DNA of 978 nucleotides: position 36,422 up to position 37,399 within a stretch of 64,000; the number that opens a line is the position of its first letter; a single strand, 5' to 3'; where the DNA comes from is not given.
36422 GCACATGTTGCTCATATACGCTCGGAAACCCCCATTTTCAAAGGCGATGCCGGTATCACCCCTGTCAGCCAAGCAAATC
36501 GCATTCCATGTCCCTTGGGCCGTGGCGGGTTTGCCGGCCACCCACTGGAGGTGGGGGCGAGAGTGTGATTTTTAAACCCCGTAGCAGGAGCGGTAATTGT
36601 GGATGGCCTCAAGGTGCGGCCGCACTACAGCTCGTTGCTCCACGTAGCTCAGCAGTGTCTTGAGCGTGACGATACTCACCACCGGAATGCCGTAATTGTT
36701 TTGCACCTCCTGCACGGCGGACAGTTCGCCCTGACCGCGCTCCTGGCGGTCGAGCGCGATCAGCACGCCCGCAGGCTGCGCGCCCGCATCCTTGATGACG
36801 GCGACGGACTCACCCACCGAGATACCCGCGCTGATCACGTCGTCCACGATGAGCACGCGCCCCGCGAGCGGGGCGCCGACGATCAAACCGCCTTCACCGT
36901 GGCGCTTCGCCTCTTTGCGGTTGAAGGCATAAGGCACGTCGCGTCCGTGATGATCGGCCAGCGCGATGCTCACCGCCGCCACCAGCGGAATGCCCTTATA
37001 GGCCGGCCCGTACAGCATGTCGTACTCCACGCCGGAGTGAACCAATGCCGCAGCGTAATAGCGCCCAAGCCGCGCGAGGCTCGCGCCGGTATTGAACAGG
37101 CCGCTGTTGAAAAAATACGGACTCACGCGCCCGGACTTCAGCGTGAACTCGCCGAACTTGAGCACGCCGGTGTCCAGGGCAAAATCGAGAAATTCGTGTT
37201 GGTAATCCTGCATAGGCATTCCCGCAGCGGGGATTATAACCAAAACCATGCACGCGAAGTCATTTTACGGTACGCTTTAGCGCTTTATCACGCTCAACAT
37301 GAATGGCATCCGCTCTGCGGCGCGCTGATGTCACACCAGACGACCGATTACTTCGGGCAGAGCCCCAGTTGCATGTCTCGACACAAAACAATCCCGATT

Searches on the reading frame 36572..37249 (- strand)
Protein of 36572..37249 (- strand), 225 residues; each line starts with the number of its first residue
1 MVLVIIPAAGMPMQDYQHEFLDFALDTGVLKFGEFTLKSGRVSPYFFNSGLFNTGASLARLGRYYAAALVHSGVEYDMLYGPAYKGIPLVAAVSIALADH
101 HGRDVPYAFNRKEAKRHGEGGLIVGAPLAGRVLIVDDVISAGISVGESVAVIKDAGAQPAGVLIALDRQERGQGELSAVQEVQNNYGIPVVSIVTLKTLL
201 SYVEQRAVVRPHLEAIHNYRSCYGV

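Call 5: search_protein_families(library=ncbifam, proteins=[window:36572-37249:-], max_evalue=1)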
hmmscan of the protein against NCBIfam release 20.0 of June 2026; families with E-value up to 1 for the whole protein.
window:36572-37249:- (225 aa): 23 families
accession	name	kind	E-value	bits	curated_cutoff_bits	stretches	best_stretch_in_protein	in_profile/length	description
TIGR00336.1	pyrE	equivalog_domain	2.1e-60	203.4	106.8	1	23-199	2-173/173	orotate phosphoribosyltransferase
TIGR01367.1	pyrE_Therm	equivalog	6.8e-15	55.2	150.25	1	24-197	6-163/187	orotate phosphoribosyltransferase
NF010382.0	PRK13809.1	equivalog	1e-12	47.9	208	1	26-209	19-191/210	orotate phosphoribosyltransferase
NF004034.0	PRK05500.1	equivalog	3.8e-12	45.5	656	1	17-201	287-458/478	bifunctional orotidine-5'-phosphate decarboxylase/orotate phosphoribosyltransferase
NF002620.0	PRK02277.1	subfamily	6.9e-09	35.7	115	1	58-170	69-182/201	orotate phosphoribosyltransferase-like protein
NF004689.0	PRK06031.1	equivalog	2.6e-07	30.2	175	1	131-181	156-206/233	phosphoribosyltransferase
NF045507.1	transregGfcR_Halo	equivalog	5.9e-07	29.2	300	1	54-176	75-198/215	transcriptional regulator GfcR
NF005592.0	PRK07322.1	subfamily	4e-06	26.3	143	1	131-174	122-166/180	adenine phosphoribosyltransferase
NF006328.0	PRK08558.1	equivalog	7.4e-06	25.7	184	1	131-196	178-237/238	adenine phosphoribosyltransferase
NF001729.0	PRK00455.1-3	equivalog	1e-05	25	245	1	76-160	78-157/231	orotate phosphoribosyltransferase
NF040646.1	HPT_Archaea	equivalog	0.0012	18.5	200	1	129-196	114-174/184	hypoxanthine/guanine phosphoribosyltransferase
NF002635.0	PRK02304.1-4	subfamily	0.0012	18.4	146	1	130-176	116-161/188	adenine phosphoribosyltransferase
NF009211.0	PRK12560.1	equivalog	0.0055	16.5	188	1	129-195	114-175/187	adenine phosphoribosyltransferase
NF002095.0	PRK00934.1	equivalog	0.0063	15.7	296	1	131-159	207-235/287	ribose-phosphate diphosphokinase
NF006671.0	PRK09219.1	equivalog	0.0082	15.6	177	1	131-176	119-165/192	xanthine phosphoribosyltransferase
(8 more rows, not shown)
